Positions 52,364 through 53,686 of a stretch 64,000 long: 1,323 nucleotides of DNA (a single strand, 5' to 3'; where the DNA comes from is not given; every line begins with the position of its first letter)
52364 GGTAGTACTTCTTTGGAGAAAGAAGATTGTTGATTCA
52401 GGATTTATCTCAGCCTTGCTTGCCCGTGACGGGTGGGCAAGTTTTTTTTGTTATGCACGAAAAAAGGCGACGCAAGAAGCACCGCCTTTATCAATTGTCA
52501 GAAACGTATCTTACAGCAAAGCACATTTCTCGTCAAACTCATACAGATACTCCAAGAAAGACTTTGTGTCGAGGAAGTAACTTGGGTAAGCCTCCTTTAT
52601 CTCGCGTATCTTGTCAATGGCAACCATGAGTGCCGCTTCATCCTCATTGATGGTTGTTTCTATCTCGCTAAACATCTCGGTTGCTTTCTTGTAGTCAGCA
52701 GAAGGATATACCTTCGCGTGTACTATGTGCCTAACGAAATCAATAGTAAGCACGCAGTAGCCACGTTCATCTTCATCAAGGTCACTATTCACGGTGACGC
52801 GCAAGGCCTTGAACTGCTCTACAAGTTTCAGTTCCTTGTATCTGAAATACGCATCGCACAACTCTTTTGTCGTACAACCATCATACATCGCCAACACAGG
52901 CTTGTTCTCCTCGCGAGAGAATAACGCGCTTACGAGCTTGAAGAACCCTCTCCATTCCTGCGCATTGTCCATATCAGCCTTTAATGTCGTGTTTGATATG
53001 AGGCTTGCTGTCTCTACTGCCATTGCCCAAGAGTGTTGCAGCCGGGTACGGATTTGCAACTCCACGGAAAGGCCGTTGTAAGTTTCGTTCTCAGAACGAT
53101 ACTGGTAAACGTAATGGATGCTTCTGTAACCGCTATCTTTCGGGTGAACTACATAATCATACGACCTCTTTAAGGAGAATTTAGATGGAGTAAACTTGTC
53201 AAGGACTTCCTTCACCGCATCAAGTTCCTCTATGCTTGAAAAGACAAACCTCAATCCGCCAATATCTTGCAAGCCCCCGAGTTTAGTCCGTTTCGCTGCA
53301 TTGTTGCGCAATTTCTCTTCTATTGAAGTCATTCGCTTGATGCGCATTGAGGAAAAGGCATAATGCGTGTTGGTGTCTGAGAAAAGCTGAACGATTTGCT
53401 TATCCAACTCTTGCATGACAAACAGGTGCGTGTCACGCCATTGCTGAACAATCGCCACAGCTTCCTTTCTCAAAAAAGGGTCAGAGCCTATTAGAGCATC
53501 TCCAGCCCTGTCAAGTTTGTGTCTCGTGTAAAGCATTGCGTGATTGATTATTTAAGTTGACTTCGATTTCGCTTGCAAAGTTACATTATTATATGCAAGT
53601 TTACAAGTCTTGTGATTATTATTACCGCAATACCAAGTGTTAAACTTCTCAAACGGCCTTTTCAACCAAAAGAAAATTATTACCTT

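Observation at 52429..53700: Stand-alone RelA/SpoT synthetase-domain gene (toxSAS/CapRel-like) inserted as a moron between lysis cassette and accessory genes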

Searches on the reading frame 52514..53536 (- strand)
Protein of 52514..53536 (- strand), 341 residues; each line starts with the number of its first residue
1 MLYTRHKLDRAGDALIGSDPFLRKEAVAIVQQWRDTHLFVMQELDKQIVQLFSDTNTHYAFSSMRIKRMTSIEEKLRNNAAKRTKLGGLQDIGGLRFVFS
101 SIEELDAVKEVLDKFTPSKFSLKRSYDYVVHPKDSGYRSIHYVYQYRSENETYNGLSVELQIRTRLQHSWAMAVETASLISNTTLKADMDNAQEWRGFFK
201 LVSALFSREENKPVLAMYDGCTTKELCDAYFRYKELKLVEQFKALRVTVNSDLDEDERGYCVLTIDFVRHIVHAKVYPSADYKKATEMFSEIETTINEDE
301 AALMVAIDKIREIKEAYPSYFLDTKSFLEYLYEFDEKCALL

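Call 3: search_protein_families(library=pfam, proteins=[window:52514-53536:-], max_evalue=1)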
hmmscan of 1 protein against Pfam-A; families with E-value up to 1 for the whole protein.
window:52514-53536:- (341 aa): 1 family
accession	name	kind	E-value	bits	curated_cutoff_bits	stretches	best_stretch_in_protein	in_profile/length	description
PF04607.23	RelA_SpoT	-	2.4e-19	70.1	27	1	65-172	2-99/113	Region found in RelA / SpoT proteins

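Call 4: search_protein_families(library=padloc, proteins=[window:52514-53536:-], max_evalue=1)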
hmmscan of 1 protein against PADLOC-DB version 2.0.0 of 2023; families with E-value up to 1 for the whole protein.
window:52514-53536:- (341 aa): 1 family
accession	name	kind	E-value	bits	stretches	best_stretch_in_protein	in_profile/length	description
PDLC04999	PDC-S33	-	1.1e-89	299.3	1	3-334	8-341/349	-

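Call 5: search_protein_families(library=ncbifam, proteins=[window:52514-53536:-], max_evalue=1)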
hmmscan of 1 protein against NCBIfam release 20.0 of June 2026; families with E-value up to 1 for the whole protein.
window:52514-53536:- (341 aa): 4 families
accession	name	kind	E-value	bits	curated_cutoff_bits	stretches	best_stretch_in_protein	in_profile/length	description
NF053588.1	GTPPhKinYjbM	equivalog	2.1e-14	53.8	320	1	54-172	32-150/201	GTP diphosphokinase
TIGR00691.1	spoT_relA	subfamily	1.9e-07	29.8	499.2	1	28-171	175-306/687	RelA/SpoT family protein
NF008124.0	PRK10872.1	equivalog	0.0011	17.6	728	1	66-171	253-347/744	GTP diphosphokinase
TIGR03963.1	rSAM_QueE_Clost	equivalog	0.0069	16.1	260.1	1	14-116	69-168/219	putative 7-carboxy-7-deazaguanine synthase QueE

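Call 6: search_protein_families(library=phrogs, proteins=[window:52514-53536:-], max_evalue=1)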
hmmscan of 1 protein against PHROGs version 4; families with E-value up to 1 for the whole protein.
window:52514-53536:- (341 aa): 6 families
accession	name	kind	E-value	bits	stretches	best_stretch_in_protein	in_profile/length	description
phrog_4773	-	unknown function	3.4e-71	241.1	1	3-332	11-346/353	-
phrog_9640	-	unknown function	5.5e-13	49.9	1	46-174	27-164/365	-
phrog_32462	-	unknown function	7.1e-07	29.5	1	62-175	49-168/330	-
phrog_11735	-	unknown function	0.0087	16.8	1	234-262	22-49/54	-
phrog_2211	-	unknown function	0.013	15.9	1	131-171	159-196/395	-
phrog_14739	-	unknown function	0.033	14.9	1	306-319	16-29/44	-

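Call 7: search_solved_structures(query=window:52514-53536:-, max_evalue=1, show_alignments=3)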
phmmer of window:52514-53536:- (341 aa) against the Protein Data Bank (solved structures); distinct sequences matched with E-value up to 1: 14.
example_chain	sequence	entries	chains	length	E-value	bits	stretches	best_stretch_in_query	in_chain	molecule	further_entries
9erv_A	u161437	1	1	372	9.5e-30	107.1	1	3-331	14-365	RelA/SpoT family protein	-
7ztb_A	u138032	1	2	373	9.6e-30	107.1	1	3-331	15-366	RelA/SpoT family protein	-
5f2v_V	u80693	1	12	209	2.2e-13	53.3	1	52-173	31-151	GTP pyrophosphokinase YjbM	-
5ded_D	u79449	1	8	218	2.5e-13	53.2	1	52-173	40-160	GTP pyrophosphokinase YjbM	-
5dec_A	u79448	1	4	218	2.5e-13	53.2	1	52-173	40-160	GTP pyrophosphokinase YjbM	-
2be3_A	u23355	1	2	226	2.7e-12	49.8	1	58-173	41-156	GTP pyrophosphokinase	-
6ewz_A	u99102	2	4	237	2.7e-10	43.2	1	51-174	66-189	GTP pyrophosphokinase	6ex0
6fgj_A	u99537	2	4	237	2.7e-10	43.2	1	51-173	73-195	GTP pyrophosphokinase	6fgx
3l9d_A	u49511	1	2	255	5e-10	42.3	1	59-173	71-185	Putative GTP pyrophosphokinase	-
6fgk_A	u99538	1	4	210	4.7e-07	32.6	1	39-173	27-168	GTP pyrophosphokinase YwaC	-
9s6k_B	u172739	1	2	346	0.0058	19.1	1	64-171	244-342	GTP pyrophosphokinase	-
5iqr_8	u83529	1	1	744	0.24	13.8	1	89-171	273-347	GTP pyrophosphokinase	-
5kps_A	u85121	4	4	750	0.25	13.8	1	89-171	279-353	GTP pyrophosphokinase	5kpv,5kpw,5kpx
5l3p_z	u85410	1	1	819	0.29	13.6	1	89-171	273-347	GTP pyrophosphokinase,GTP pyrophosphokinase,GTP pyrophosphokinase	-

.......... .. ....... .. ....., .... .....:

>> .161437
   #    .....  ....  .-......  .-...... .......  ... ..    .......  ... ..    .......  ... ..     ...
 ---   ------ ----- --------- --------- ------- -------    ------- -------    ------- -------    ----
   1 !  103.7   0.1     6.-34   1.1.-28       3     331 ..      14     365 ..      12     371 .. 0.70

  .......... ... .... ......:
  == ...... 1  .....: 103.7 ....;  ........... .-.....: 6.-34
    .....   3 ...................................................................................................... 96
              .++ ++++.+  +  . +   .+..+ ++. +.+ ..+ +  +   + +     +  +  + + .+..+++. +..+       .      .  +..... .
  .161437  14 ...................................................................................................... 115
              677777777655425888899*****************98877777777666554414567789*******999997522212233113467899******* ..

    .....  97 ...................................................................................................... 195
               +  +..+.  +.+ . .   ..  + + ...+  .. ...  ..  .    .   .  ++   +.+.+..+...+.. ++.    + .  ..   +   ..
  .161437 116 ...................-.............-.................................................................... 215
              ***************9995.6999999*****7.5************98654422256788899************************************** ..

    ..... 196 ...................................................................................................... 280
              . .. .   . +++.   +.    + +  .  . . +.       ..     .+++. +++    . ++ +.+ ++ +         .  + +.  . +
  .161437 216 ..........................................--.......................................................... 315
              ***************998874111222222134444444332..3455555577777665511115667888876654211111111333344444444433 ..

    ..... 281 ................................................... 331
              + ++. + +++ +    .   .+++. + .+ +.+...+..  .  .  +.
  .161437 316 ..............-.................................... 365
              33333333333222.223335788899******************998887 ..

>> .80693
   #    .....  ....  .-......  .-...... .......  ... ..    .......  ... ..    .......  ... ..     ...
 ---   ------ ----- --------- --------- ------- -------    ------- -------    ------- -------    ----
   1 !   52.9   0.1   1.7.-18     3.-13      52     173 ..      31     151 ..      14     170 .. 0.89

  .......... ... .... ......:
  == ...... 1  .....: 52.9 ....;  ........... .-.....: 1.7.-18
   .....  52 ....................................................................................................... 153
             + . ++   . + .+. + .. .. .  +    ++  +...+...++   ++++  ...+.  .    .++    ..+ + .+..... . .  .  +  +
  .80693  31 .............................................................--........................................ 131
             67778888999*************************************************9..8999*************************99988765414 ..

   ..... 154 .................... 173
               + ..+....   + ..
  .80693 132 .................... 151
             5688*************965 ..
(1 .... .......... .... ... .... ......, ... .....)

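Call 8: search_dna_similar(query=window:52514-53536:-, collection=phages, mode=protein, max_rows=30)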
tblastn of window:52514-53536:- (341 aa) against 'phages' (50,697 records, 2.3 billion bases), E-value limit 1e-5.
Records with a match: 11; places in all: 11; records where one place covers at least 80% of the query: 3.
Best place of each record, by identity: <60% 11.
By first word of the organism name: Listeria 4; Salmonella 2; Bacteriophage 2; Escherichia 1; Streptococcus 1; Staphylococcus 1.
By host as written in the record: Listeria monocytogenes 4; Salmonella enterica subsp. enterica serovar Indiana J46 2; - 2; Escherichia coli 1; Streptococcus suis LS2Z 1; Staphylococcus aureus 1.
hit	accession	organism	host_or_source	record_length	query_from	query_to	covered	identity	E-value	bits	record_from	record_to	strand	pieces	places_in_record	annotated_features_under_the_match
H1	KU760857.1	Salmonella phage SJ46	Salmonella enterica subsp. enterica ...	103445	3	331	96%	26.3%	1e-27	119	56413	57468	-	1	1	RelA/SpoT family protein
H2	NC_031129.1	Salmonella phage SJ46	Salmonella enterica subsp. enterica ...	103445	3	331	96%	26.3%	1e-27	119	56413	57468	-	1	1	RelA/SpoT family protein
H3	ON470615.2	Escherichia phage vB_EcoM-673R5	Escherichia coli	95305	3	327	95%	26.4%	2e-19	120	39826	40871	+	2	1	hypothetical protein | RelA/SpoT family protein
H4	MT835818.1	Bacteriophage sp.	human fecal samples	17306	41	220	53%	26.6%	2e-7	59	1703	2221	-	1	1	record has no annotation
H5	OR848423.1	Listeria phage LM 4-14-1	Listeria monocytogenes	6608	17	171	45%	28.9%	2e-8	62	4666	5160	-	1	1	record has no annotation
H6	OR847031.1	Listeria phage LM 4-11-1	Listeria monocytogenes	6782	17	171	45%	28.9%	2e-8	62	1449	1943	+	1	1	record has no annotation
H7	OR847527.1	Listeria phage LM 4-11-1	Listeria monocytogenes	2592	17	171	45%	28.9%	4e-8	61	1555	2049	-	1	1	record has no annotation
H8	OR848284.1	Listeria phage LM 4-14-1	Listeria monocytogenes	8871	17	171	45%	28.9%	5e-8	61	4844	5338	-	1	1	record has no annotation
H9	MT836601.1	Bacteriophage sp.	human fecal samples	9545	17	171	45%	28.8%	1e-7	59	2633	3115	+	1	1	record has no annotation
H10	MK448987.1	Streptococcus phage Javan576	Streptococcus suis LS2Z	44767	52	171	35%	34.1%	3e-6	55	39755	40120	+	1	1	GTP pyrophosphokinase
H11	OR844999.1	Staphylococcus phage SA 1306 Kay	Staphylococcus aureus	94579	44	171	38%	30.3%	7e-6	54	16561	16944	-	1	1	record has no annotation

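Call 9: find_homologous_proteins(query=window:52514-53536:-, max_evalue=0.00001)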
Query window:52514-53536:- (341 aa): 910 proteins with E <= 0.00001 among 2833 candidates; the best 120 are listed.
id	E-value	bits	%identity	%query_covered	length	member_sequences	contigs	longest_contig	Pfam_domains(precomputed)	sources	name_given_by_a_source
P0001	1.9e-221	752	99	100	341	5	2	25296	PF04607.24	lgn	-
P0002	3.4e-191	652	85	100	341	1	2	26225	PF04607.24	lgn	-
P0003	3.6e-186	636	83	100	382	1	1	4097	PF04607.24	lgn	-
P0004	1.7e-163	561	73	100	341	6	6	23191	PF04607.24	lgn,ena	-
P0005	5.3e-159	547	72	100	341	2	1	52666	PF04607.24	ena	-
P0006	1.5e-157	542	70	100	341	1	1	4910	PF04607.24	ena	-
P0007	4.4e-156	537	70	100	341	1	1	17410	PF04607.24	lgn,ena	-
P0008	2.6e-154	531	69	100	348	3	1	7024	PF04607.24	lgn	-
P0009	1.3e-147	509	68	100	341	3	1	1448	PF04607.24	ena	-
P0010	2.9e-142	492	65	100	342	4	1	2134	PF04607.24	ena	-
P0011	2.0e-141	489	65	100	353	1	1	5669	PF04607.24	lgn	-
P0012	7.4e-139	480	64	100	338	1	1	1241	PF04607.24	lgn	-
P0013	1.5e-138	479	63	100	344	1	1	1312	PF04607.24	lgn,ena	-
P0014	7.9e-138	477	61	100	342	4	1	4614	PF04607.24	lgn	-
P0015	2.3e-137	476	63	100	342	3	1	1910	PF04607.24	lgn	-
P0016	3.1e-137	475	63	100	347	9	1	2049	PF04607.24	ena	-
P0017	2.3e-136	472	63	100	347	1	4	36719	PF04607.24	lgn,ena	-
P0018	2.4e-136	472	62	100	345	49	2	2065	PF04607.24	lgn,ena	-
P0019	2.6e-136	472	60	100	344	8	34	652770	PF04607.24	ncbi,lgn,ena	-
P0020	2.8e-136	472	62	100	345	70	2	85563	PF04607.24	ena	-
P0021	5.1e-136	471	62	100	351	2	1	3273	PF04607.24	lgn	-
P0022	1.1e-135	470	61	100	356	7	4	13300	PF04607.24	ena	-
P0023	1.2e-135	470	61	100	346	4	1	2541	PF04607.24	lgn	-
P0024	2.2e-135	469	61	100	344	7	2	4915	PF04607.24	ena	-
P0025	2.6e-135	469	59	100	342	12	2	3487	PF04607.24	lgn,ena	-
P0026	4.0e-135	468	61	100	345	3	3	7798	PF04607.24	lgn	-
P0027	6.1e-135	468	61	100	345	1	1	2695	PF04607.24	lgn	-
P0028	3.4e-134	465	61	100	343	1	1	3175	PF04607.24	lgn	-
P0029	5.4e-134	464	61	100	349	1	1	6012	PF04607.24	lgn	-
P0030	1.0e-133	464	61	100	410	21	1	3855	PF04607.24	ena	-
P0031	2.2e-133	462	60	100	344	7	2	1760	PF04607.24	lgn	-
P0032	2.8e-133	462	59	100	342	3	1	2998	PF04607.24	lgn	-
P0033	5.4e-133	461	60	100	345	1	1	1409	PF04607.24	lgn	-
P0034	6.1e-133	461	60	100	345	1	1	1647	PF04607.24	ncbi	-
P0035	8.9e-132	457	60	100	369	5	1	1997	PF04607.24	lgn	-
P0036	2.7e-130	452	58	100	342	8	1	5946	PF04607.24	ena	-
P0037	5.5e-130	451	60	100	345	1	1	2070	PF04607.24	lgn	-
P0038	2.7e-129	449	60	97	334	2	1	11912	PF04607.24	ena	-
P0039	1.1e-127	444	59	100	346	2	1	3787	PF04607.24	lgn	-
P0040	6.1e-127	441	57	100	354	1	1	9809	PF04607.24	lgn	-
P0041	6.3e-127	441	59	100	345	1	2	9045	PF04607.24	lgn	-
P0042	6.5e-126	438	58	100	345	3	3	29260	PF04607.24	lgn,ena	-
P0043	3.3e-124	432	57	100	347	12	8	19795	PF04607.24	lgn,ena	-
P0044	5.4e-122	425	56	100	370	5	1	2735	PF04607.24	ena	-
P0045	1.1e-121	424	57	100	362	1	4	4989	PF04607.24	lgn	-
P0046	2.1e-121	423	57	100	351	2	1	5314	PF04607.24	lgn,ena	-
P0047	2.3e-121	423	57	100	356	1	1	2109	PF04607.24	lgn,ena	-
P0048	3.6e-120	419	55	100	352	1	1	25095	PF04607.24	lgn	-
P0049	7.8e-120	418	56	100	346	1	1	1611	PF04607.24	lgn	-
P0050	3.0e-119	416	56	100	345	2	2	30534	PF04607.24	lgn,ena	-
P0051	2.6e-118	413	55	100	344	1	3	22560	PF04607.24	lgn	-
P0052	2.9e-116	406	57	100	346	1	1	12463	PF04607.24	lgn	-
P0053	3.9e-116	406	54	100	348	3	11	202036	PF04607.24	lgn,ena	-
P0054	5.8e-114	399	56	95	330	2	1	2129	PF04607.24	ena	-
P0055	2.3e-112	393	55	100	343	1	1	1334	PF04607.24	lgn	-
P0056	2.6e-111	390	54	100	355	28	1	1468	PF04607.24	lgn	-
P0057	9.6e-111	388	55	100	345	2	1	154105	PF04607.24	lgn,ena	-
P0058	1.6e-110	387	53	99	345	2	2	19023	PF04607.24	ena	-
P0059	2.1e-108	380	53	100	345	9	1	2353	PF04607.24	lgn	-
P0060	9.4e-108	378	62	82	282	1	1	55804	PF04607.24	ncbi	-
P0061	1.4e-107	378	54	100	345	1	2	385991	PF04607.24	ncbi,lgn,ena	-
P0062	3.4e-107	376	51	100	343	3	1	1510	PF04607.24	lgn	-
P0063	1.1e-106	375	53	99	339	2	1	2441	PF04607.24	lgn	-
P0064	1.5e-106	374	52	100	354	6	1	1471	PF04607.24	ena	-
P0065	1.5e-106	374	52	99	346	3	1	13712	PF04607.24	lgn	-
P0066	4.7e-106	373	53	100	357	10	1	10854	PF04607.24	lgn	-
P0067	6.2e-106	372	52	100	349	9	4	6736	PF04607.24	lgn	-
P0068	8.9e-106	372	53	100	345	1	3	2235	PF04607.24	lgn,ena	-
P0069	3.9e-105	370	52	100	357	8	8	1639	PF04607.24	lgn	-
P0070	6.1e-105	369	53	100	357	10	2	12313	PF04607.24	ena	-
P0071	6.5e-105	369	52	100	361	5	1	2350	PF04607.24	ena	-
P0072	7.6e-104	365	51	100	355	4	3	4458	PF04607.24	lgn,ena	-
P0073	8.0e-104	365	53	100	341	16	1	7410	PF04607.24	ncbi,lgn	-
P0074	9.2e-104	365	51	100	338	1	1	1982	PF04607.24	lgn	-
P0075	9.5e-104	365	49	100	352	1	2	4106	PF04607.24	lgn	-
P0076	1.2e-103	365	51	100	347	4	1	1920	PF04607.24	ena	-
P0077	1.4e-103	365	50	100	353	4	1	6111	PF04607.24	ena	-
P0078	1.4e-103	365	53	99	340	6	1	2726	PF04607.24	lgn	-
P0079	2.6e-103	364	52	100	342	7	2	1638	PF04607.24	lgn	-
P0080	3.5e-103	363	52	100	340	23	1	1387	PF04607.24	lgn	-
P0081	4.8e-103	363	52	100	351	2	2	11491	PF04607.24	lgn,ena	-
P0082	5.8e-103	363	51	100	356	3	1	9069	PF04607.24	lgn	-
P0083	7.4e-103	362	50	100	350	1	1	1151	PF04607.24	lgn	-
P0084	1.0e-102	362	52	100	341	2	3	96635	PF04607.24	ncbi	-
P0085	2.0e-102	361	51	100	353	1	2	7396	PF04607.24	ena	-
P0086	2.8e-102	360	52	100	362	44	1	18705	PF04607.24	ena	-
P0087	3.9e-102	360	52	100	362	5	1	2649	PF04607.24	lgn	-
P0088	3.9e-102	360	51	100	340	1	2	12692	PF04607.24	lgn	-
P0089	6.0e-102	359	50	100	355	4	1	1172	PF04607.24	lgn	-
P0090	8.8e-102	359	50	99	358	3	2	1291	PF04607.24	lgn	-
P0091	9.1e-102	359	52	99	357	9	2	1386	PF04607.24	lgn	-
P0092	1.3e-101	358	50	100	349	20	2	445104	PF04607.24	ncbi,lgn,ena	-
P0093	1.3e-101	358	52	100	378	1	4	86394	PF04607.24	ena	-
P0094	1.7e-101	358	50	100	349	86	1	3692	PF04607.24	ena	-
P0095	2.8e-101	357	52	100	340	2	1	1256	PF04607.24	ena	-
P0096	4.5e-101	356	50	100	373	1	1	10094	PF04607.24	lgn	-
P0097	5.4e-101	356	51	99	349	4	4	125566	PF04607.24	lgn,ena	-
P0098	1.2e-100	355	51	100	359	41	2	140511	PF04607.24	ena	-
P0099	1.4e-100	355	50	100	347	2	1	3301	PF04607.24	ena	-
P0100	1.6e-100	355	51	100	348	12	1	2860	PF04607.24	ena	-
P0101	2.2e-100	354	51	100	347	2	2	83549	PF04607.24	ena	-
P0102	2.9e-100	354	50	100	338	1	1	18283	PF04607.24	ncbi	-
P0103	3.4e-100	353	51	100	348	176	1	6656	PF04607.24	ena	-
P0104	7.0e-100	352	51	100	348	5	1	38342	PF04607.24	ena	-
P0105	7.5e-100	352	52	100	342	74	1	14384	PF04607.24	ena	-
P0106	7.8e-100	352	50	100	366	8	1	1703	PF04607.24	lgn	-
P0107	8.3e-100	352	50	100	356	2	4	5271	PF04607.24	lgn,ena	-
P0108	9.0e-100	352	52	100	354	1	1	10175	PF04607.24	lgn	-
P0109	1.3e-99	352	52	99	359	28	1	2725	PF04607.24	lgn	-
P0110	1.4e-99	351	49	100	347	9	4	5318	PF04607.24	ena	-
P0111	1.4e-99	351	50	100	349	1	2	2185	PF04607.24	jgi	-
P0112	1.5e-99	351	52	100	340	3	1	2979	PF04607.24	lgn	-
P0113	2.3e-99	351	50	100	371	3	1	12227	PF04607.24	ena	-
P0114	4.5e-99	350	50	99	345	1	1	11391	PF04607.24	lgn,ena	-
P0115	4.8e-99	350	50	100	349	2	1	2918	PF04607.24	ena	-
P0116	6.0e-99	349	51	100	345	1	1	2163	PF04607.24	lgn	-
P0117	9.5e-99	349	52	100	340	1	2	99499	PF04607.24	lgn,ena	-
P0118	1.1e-98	348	49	100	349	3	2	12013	PF04607.24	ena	-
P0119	1.4e-98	348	51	100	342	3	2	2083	PF04607.24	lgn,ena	-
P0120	1.4e-98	348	51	99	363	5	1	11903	PF04607.24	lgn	-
